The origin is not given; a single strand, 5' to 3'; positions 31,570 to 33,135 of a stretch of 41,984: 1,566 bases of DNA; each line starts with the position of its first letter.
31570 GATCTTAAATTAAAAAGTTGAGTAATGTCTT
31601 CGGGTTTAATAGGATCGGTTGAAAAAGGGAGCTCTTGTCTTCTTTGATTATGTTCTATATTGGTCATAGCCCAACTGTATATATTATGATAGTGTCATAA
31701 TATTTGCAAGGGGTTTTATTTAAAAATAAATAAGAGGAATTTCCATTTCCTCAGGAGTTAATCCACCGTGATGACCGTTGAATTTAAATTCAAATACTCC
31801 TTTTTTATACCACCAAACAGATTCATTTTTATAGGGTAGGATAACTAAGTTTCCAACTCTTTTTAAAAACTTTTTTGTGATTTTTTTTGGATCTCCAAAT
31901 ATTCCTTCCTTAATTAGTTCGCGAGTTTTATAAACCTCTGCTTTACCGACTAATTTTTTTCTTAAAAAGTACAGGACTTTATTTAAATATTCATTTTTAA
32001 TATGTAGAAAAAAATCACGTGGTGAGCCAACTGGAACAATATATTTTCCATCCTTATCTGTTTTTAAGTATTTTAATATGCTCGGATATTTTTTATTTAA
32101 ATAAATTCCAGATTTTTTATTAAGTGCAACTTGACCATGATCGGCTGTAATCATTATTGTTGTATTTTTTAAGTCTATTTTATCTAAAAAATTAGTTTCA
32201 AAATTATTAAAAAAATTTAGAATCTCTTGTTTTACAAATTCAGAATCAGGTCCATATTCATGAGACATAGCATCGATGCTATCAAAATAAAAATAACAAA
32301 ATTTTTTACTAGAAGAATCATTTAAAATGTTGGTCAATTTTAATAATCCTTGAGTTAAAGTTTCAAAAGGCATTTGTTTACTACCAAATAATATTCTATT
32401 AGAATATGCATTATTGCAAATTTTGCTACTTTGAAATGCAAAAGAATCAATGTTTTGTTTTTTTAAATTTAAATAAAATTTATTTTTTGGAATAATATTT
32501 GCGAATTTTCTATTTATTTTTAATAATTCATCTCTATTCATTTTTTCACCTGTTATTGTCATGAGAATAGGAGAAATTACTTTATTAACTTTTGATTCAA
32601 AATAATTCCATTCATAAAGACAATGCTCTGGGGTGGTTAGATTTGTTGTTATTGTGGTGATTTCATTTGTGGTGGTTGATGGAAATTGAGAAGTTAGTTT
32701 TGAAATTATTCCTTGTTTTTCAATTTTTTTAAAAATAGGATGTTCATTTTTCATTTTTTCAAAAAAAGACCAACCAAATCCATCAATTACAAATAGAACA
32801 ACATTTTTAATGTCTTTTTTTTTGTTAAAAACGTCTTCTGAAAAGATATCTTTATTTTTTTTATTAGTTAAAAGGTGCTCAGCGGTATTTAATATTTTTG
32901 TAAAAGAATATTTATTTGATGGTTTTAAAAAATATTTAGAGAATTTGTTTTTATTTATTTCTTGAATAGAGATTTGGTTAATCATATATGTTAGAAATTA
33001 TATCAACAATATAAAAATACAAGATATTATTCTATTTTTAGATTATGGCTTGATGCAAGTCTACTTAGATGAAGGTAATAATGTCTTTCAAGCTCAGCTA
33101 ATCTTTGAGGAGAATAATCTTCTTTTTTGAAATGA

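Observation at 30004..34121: Operon of two paralogous OAS/CD-NTase-like nucleotidyltransferases flanking an NPP-type phosphodiesterase, converging on a DEDD exonuclease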

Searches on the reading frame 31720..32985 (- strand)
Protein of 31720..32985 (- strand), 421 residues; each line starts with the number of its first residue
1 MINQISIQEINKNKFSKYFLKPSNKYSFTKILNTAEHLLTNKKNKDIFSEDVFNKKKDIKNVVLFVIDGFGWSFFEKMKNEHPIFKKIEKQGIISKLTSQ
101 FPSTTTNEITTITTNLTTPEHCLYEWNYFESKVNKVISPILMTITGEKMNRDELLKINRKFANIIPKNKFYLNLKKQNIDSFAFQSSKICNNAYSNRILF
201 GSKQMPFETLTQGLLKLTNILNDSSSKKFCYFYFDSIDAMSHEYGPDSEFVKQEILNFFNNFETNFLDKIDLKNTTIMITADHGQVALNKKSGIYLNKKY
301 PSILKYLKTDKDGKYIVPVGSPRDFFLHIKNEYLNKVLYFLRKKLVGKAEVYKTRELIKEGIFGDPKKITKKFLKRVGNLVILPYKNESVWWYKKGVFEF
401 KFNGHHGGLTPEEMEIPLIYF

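Call 3: search_protein_families(library=pfam, proteins=[window:31720-32985:-], max_evalue=1)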
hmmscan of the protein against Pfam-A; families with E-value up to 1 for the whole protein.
window:31720-32985:- (421 aa): 4 families
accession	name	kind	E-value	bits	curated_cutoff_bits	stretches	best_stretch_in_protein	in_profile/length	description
PF01663.27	Phosphodiest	-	5.6e-24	85.8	23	1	62-391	1-324/342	Type I phosphodiesterase / nucleotide pyrophosphatase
PF08665.17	PglZ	-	7.1e-05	23.3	25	1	220-288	107-175/179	PglZ domain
PF01676.23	Metalloenzyme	-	0.0055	16.7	24.3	1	260-285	177-202/252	Metalloenzyme superfamily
PF18296.6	MID_MedPIWI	-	0.27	11.6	26.2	1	8-112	57-155/191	MID domain of medPIWI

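Call 4: search_protein_families(library=ncbifam, proteins=[window:31720-32985:-], max_evalue=1)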
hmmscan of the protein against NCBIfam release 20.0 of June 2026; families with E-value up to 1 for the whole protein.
window:31720-32985:- (421 aa): 3 families
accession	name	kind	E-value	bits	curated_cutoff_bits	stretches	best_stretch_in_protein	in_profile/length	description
NF003104.0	PRK04024.1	equivalog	0.006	15.4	489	1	216-284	283-348/412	2,3-bisphosphoglycerate-independent phosphoglycerate mutase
NF038249.1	fatty_FakB1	equivalog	0.095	11.8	350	1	20-81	187-251/286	fatty acid kinase binding subunit FakB1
NF033446.0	BREX_PglZ_2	exception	0.095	10.9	200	1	392-421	692-721/890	BREX-2 system phosphatase PglZ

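Call 5: search_protein_families(library=padloc, proteins=[window:31720-32985:-], max_evalue=1)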
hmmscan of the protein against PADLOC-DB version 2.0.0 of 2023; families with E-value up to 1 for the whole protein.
window:31720-32985:- (421 aa): 0 families

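Call 11: search_solved_structures(query=window:31720-32985:-, max_evalue=1, show_alignments=1)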
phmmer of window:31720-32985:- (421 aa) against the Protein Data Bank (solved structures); distinct sequences matched with E-value up to 1: 13.
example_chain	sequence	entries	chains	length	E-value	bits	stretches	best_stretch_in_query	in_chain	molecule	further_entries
6c01_A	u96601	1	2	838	2.9e-06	29.7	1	56-332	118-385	Ectonucleotide pyrophosphatase/phosphodiesterase family member 3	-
9nir_A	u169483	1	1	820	3.3e-06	29.5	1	56-332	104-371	Ectonucleotide pyrophosphatase/phosphodiesterase family member 3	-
5vem_A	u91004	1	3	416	6.9e-06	28.5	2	55-145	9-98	Ectonucleotide pyrophosphatase/phosphodiesterase family member 5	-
6c02_A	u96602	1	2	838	1.3e-05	27.5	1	56-332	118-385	Ectonucleotide pyrophosphatase/phosphodiesterase family member 3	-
5ven_A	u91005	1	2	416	1.6e-05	27.3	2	59-144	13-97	Ectonucleotide pyrophosphatase/phosphodiesterase family member 5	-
6f2t_A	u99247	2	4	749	5.3e-05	25.6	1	60-332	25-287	Ectonucleotide pyrophosphatase/phosphodiesterase family member 3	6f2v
5veo_A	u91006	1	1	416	6.7e-05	25.2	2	229-298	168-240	Ectonucleotide pyrophosphatase/phosphodiesterase family member 5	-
6g4g_A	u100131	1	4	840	7.2e-05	25.1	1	60-332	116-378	Ectonucleotide pyrophosphatase/phosphodiesterase family member 3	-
6f30_A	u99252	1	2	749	0.00025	23.4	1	60-332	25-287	Ectonucleotide pyrophosphatase/phosphodiesterase family member 3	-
6f2y_A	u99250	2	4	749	0.00025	23.4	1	60-332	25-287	Ectonucleotide pyrophosphatase/phosphodiesterase family member 3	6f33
4lqy_A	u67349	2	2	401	0.017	17.3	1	213-290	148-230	Bis(5'-adenosyl)-triphosphatase ENPP4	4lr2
5tcd_A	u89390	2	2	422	0.047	15.9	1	231-302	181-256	Ectonucleotide pyrophosphatase/phosphodiesterase family member 7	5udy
7qow_A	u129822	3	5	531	0.71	12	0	190-284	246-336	Alkaline phosphatase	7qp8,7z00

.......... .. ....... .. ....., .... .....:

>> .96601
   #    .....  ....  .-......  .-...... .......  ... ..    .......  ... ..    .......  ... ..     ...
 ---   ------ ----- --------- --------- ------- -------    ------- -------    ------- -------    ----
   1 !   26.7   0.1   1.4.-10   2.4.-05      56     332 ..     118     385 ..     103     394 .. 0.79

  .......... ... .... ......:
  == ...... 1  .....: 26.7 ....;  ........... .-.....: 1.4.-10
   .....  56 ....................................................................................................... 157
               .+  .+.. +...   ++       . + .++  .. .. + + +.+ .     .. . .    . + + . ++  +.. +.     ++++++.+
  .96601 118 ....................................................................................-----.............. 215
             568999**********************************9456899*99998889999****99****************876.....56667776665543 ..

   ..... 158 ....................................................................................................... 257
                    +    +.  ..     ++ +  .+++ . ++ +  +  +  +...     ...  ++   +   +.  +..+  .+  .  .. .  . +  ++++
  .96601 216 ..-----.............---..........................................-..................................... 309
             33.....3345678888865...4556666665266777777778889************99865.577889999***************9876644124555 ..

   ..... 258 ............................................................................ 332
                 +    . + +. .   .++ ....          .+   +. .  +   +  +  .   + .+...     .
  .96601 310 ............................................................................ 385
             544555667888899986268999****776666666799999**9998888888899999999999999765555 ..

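Call 19: find_homologous_proteins(query=window:31720-32985:-, max_evalue=1e-10)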
Query window:31720-32985:- (421 aa): 4042 proteins with E <= 1e-10 among 8000 candidates; the best 120 are listed.
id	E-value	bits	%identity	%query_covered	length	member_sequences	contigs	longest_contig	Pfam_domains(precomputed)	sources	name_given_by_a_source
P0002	1.1e-277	939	100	100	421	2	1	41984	PF01663.28,PF08665.18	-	-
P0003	1.6e-223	760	81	100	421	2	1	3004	PF01663.28,PF08665.18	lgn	-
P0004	1.4e-112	395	49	100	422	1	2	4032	PF01663.28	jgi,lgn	jgi:predicted AlkP superfamily pyrophosphatase or phosphodiesterase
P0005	1.6e-112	395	49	100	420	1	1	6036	PF01663.28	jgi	jgi:predicted AlkP superfamily pyrophosphatase or phosphodiesterase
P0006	3.7e-111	390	47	100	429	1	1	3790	PF01663.28,PF08665.18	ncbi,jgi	-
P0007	4.3e-109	383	49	99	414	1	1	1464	PF01663.28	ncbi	ncbi:MAG: alkaline phosphatase family protein, partial [Microgenomates group bacterium]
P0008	5.3e-109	383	48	100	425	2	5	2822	PF01663.28,PF08665.18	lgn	-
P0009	6.0e-109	383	47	99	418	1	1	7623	PF01663.28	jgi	jgi:predicted AlkP superfamily pyrophosphatase or phosphodiesterase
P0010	7.5e-109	383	47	99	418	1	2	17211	PF01663.28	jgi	jgi:predicted AlkP superfamily pyrophosphatase or phosphodiesterase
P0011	6.0e-108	380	47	99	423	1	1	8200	PF01663.28,PF08665.18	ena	-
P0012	6.3e-108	379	47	97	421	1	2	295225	PF01663.28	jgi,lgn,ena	-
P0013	1.4e-107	378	46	100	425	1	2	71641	PF01663.28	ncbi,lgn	-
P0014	2.6e-107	377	46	96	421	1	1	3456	PF01663.28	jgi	jgi:predicted AlkP superfamily pyrophosphatase or phosphodiesterase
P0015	5.0e-107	377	46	99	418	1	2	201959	PF01663.28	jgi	jgi:predicted AlkP superfamily pyrophosphatase or phosphodiesterase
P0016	6.1e-107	376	46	100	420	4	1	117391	PF01663.28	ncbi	-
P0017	6.6e-107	376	47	96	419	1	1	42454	PF01663.28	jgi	-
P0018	7.1e-107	376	45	100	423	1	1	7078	PF01663.28,PF08665.18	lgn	-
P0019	8.0e-107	376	46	100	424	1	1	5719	PF01663.28,PF08665.18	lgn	-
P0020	8.2e-107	376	42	100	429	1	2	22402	PF01663.28,PF08665.18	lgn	-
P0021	1.1e-106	375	46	100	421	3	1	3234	PF01663.28,PF08665.18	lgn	-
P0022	1.1e-106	375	46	99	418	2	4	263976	PF01663.28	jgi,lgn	jgi:predicted AlkP superfamily pyrophosphatase or phosphodiesterase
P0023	2.0e-106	375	43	99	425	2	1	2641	PF01663.28,PF08665.18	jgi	jgi:hypothetical protein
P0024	2.2e-106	374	47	96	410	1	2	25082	PF01663.28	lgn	-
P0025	2.3e-106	374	47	99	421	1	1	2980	PF01663.28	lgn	-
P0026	3.1e-106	374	45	100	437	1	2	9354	PF01663.28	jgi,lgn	jgi:predicted AlkP superfamily pyrophosphatase or phosphodiesterase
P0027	3.7e-106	374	47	96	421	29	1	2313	PF01663.28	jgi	jgi:predicted AlkP superfamily pyrophosphatase or phosphodiesterase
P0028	7.4e-106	373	44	100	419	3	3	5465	PF01663.28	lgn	-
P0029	1.7e-105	371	46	100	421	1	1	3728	PF01663.28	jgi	jgi:predicted AlkP superfamily pyrophosphatase or phosphodiesterase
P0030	2.7e-105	371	46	99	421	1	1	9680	PF01663.28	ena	-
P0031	4.1e-105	370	45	100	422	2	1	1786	PF01663.28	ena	-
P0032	4.8e-105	370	43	99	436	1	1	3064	PF01663.28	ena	-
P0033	7.9e-105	369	45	100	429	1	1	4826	PF01663.28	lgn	-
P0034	1.1e-104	369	42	100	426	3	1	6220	PF01663.28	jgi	jgi:predicted AlkP superfamily pyrophosphatase or phosphodiesterase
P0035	1.5e-104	368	44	97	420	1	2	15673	PF01663.28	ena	-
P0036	2.7e-104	368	42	100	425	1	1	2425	PF01663.28,PF08665.18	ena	-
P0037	3.9e-104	367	42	100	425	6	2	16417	PF01663.28,PF08665.18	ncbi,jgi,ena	-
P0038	8.2e-104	366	42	100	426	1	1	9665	PF01663.28,PF08665.18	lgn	-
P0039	1.2e-103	365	42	100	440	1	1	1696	PF01663.28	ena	-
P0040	1.2e-103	365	43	100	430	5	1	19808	PF01663.28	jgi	jgi:predicted AlkP superfamily pyrophosphatase or phosphodiesterase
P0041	1.8e-103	365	45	99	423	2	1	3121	PF01663.28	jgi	-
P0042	2.3e-103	364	42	100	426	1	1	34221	PF01663.28,PF08665.18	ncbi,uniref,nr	ncbi:alkaline phosphatase family protein [Dictyobacter arantiisoli]|uniref:Phosphodiesterase n=1 Tax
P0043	2.4e-103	364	42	100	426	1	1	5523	PF01663.28,PF08665.18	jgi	jgi:hypothetical protein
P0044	2.8e-103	364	43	100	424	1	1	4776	PF01663.28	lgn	-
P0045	4.8e-103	363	45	97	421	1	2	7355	PF01663.28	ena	-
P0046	7.3e-103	363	42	100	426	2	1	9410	PF01663.28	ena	-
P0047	7.7e-103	363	44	97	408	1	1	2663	PF01663.28,PF08665.18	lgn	-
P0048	8.2e-103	363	42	99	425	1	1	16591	PF01663.28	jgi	-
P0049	9.4e-103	362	42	100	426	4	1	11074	PF01663.28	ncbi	-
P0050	1.7e-102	362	44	99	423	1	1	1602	PF01663.28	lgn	-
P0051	1.7e-102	362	42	99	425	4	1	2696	PF01663.28,PF08665.18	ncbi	-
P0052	2.2e-102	361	42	100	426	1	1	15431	PF01663.28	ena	-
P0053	2.2e-102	361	41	100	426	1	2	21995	PF01663.28,PF08665.18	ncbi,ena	-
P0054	3.1e-102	361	42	100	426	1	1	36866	PF01663.28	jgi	jgi:predicted AlkP superfamily pyrophosphatase or phosphodiesterase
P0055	3.2e-102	361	44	100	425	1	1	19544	PF01663.28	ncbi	-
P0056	3.2e-102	361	42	100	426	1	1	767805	PF01663.28,PF08665.18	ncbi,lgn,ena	-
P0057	4.0e-102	360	42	99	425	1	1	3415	PF01663.28,PF08665.18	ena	-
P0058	4.1e-102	360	42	100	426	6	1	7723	PF01663.28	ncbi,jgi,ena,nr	ncbi:MAG TPA: alkaline phosphatase family protein [Ktedonobacteraceae bacterium]|nr:alkaline phospha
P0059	4.4e-102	360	40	100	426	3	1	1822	PF01663.28,PF08665.18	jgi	jgi:predicted AlkP superfamily pyrophosphatase or phosphodiesterase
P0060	5.1e-102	360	42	100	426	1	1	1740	PF01663.28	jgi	jgi:predicted AlkP superfamily pyrophosphatase or phosphodiesterase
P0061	7.7e-102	359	46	100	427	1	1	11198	PF01676.24,PF01663.28,PF00884.29,PF08665.18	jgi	-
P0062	1.1e-101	359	41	100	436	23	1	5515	PF01663.28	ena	-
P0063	1.3e-101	359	42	100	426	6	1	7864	PF01663.28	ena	-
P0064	2.2e-101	358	44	97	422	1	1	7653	PF01663.28,PF08665.18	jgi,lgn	jgi:predicted AlkP superfamily pyrophosphatase or phosphodiesterase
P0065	2.7e-101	358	44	100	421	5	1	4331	PF01663.28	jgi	-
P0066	2.9e-101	358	42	100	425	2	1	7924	PF01663.28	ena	-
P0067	3.6e-101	357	40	100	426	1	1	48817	PF01663.28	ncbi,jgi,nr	ncbi:MAG TPA: alkaline phosphatase family protein [Dictyobacter sp.]|nr:alkaline phosphatase family 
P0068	3.8e-101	357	46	100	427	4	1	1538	PF01663.28,PF08665.18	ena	-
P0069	5.1e-101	357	42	100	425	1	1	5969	PF01663.28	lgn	-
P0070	5.3e-101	357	41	100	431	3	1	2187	PF01663.28,PF08665.18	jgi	-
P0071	5.8e-101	357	42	100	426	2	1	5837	PF01663.28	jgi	jgi:predicted AlkP superfamily pyrophosphatase or phosphodiesterase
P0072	5.8e-101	357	41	100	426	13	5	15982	PF01663.28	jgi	jgi:predicted AlkP superfamily pyrophosphatase or phosphodiesterase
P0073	6.6e-101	356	42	100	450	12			PF01663.28,PF08665.18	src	-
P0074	6.8e-101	356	42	100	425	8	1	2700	PF01663.28,PF08665.18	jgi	jgi:predicted AlkP superfamily pyrophosphatase or phosphodiesterase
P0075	6.9e-101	356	42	100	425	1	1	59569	PF01663.28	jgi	jgi:predicted AlkP superfamily pyrophosphatase or phosphodiesterase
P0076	7.4e-101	356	43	100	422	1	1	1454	PF01663.28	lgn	-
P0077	7.5e-101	356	40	100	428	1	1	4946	PF01663.28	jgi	jgi:predicted AlkP superfamily pyrophosphatase or phosphodiesterase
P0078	7.6e-101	356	44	99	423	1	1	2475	PF01663.28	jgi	jgi:hypothetical protein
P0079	1.6e-100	355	42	100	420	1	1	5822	PF01663.28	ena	-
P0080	1.9e-100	355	40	100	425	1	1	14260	PF01663.28,PF08665.18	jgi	jgi:hypothetical protein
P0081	2.0e-100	355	47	100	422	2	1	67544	PF01663.28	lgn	-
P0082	2.1e-100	355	41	100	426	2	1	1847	PF01663.28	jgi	jgi:type I phosphodiesterase/nucleotide pyrophosphatase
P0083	2.2e-100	355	41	100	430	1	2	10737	PF01663.28,PF08665.18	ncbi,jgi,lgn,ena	-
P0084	4.0e-100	354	42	100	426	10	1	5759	PF01663.28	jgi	-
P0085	4.8e-100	354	43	97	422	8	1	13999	PF01663.28,PF08665.18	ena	-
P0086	4.9e-100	353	41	100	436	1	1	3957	PF01663.28,PF08665.18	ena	-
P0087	5.5e-100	353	46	87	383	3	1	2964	PF01663.28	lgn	-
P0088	6.0e-100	353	42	100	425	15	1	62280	PF01663.28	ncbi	ncbi:MAG: alkaline phosphatase family protein [Ktedonobacteraceae bacterium]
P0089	6.1e-100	353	41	100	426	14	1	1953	PF01663.28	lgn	-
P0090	6.5e-100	353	40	100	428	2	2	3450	PF01663.28,PF08665.18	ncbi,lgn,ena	-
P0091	6.7e-100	353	42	100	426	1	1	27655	PF01663.28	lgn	-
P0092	7.1e-100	353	41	100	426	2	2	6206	PF01663.28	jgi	jgi:predicted AlkP superfamily pyrophosphatase or phosphodiesterase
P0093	7.6e-100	353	40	100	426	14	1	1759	PF01663.28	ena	-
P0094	8.3e-100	353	41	100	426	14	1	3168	PF01663.28,PF08665.18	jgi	jgi:predicted AlkP superfamily pyrophosphatase or phosphodiesterase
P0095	8.4e-100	353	43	96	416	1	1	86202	PF01663.28,PF08665.18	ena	-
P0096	9.4e-100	353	42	100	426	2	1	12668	PF01663.28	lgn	-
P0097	1.2e-99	352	43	98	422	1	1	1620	PF01663.28,PF08665.18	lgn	-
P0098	1.6e-99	352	40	100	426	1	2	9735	PF01663.28,PF08665.18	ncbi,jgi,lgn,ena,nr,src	ncbi:MAG TPA: alkaline phosphatase family protein [Ktedonobacteraceae bacterium]|nr:alkaline phospha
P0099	1.8e-99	352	42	100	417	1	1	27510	PF01663.28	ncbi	-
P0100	2.0e-99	351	41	100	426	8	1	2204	PF01663.28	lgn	-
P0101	2.4e-99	351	42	100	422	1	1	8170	PF01663.28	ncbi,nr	ncbi:MAG TPA: alkaline phosphatase family protein [Patescibacteria group bacterium]|nr:alkaline phos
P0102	2.7e-99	351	40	100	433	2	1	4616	PF01663.28,PF08665.18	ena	-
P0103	2.8e-99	351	41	100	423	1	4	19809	PF01663.28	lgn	-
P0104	3.0e-99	351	41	100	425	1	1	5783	PF01663.28,PF08665.18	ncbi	-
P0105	3.0e-99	351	42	99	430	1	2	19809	PF01663.28,PF08665.18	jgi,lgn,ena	-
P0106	3.6e-99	351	43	98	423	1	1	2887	PF01663.28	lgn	-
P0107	4.4e-99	350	42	99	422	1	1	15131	PF01663.28,PF08665.18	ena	-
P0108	4.7e-99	350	41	100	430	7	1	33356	PF01663.28,PF08665.18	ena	-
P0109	5.8e-99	350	40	100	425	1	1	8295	PF01663.28,PF08665.18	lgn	-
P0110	6.5e-99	350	39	100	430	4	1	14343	PF01663.28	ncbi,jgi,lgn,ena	-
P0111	6.8e-99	350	43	100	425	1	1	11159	PF01663.28,PF08665.18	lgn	-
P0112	7.2e-99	350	40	100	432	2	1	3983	PF01663.28,PF08665.18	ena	-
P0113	7.2e-99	350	41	100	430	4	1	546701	PF01663.28,PF08665.18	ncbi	-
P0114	7.5e-99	350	42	100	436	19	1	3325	PF01663.28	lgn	-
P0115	9.7e-99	349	40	100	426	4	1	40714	PF01663.28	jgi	jgi:predicted AlkP superfamily pyrophosphatase or phosphodiesterase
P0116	1.1e-98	349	41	100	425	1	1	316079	PF01663.28,PF08665.18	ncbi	-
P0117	1.1e-98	349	42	99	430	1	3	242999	PF01663.28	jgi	jgi:hypothetical protein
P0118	1.2e-98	349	39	100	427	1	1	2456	PF01663.28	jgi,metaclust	metaclust:\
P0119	1.2e-98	349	40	100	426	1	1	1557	PF01663.28,PF08665.18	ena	-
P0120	1.6e-98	348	42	99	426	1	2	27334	PF01663.28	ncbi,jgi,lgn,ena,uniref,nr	ncbi:phosphodiesterase [Candidatus Collierbacteria bacterium CG10_big_fil_rev_8_21_14_0_10_44_9]|uni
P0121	1.9e-98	348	43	99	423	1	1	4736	PF01663.28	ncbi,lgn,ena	-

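Call 20: find_encoding_contigs(protein=P0003, flank=5000, max_places=3)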
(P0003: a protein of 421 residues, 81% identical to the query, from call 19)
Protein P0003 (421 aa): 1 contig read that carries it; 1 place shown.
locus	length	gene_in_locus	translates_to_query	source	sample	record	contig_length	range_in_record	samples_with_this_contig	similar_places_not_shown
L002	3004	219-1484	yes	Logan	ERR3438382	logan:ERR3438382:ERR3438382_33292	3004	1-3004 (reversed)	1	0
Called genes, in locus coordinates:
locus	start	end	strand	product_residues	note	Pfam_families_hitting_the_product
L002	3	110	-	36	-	?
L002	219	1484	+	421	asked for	PF01663:Phosphodiest, PF08665:PglZ (weak)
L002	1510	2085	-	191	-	-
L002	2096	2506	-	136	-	-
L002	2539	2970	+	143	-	PF09424:YqeY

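Call 21: find_encoding_contigs(protein=P0012, flank=6000, max_places=2)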
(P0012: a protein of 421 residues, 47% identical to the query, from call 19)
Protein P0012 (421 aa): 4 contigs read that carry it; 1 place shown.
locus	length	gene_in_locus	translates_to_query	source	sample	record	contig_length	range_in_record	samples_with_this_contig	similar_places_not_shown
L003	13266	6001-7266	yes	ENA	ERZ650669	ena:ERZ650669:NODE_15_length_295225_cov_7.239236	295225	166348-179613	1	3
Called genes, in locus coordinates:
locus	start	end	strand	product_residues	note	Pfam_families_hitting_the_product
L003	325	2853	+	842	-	PF00690:Cation_ATPase_N, PF00122:E1-E2_ATPase, PF00702:Hydrolase, PF13246:Cation_ATPase, PF00689:Cation_ATPase_C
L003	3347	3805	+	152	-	PF03449:GreA_GreB_N, PF01272:GreA_GreB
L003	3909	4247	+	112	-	PF01588:tRNA_bind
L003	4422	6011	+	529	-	PF01921:tRNA-synt_1f, PF01406:tRNA-synt_1e (faint), PF09334:tRNA-synt_1g (faint), PF19269:Anticodon_2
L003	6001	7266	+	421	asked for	PF01663:Phosphodiest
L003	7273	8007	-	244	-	PF01738:DLH (faint), PF03959:FSH1 (weak), PF12146:Hydrolase_4 (faint), PF00561:Abhydrolase_1 (faint)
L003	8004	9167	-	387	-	-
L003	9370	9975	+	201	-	PF01725:Ham1p_like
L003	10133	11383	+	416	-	PF02403:Seryl_tRNA_N, PF00587:tRNA-synt_2b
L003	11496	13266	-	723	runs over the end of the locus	PF00912:Transgly, PF00905:Transpeptidase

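Call 22: find_encoding_contigs(protein=P0016, flank=6000, max_places=2)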
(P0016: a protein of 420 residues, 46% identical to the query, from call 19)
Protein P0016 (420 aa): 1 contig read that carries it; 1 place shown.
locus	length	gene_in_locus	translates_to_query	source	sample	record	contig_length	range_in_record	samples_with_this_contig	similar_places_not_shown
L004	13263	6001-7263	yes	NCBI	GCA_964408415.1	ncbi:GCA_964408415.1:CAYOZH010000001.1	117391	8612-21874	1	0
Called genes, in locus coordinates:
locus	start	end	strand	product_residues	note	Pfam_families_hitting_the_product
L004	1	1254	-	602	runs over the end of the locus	PF01411:tRNA-synt_2c, PF07973:tRNA_SAD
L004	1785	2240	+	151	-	PF03449:GreA_GreB_N, PF01272:GreA_GreB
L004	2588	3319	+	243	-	-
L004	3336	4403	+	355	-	PF04389:Peptidase_M28 (faint), PF01546:Peptidase_M20, PF05343:Peptidase_M42 (weak), PF07687:M20_dimer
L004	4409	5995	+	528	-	PF01921:tRNA-synt_1f, PF19269:Anticodon_2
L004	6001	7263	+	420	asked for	PF01663:Phosphodiest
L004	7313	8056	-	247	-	PF01738:DLH, PF12146:Hydrolase_4 (faint), PF00561:Abhydrolase_1, PF20408:Abhydrolase_11 (faint)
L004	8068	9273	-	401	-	-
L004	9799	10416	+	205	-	PF01725:Ham1p_like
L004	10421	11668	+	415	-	PF02403:Seryl_tRNA_N, PF00587:tRNA-synt_2b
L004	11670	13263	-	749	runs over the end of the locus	PF00912:Transgly, PF00905:Transpeptidase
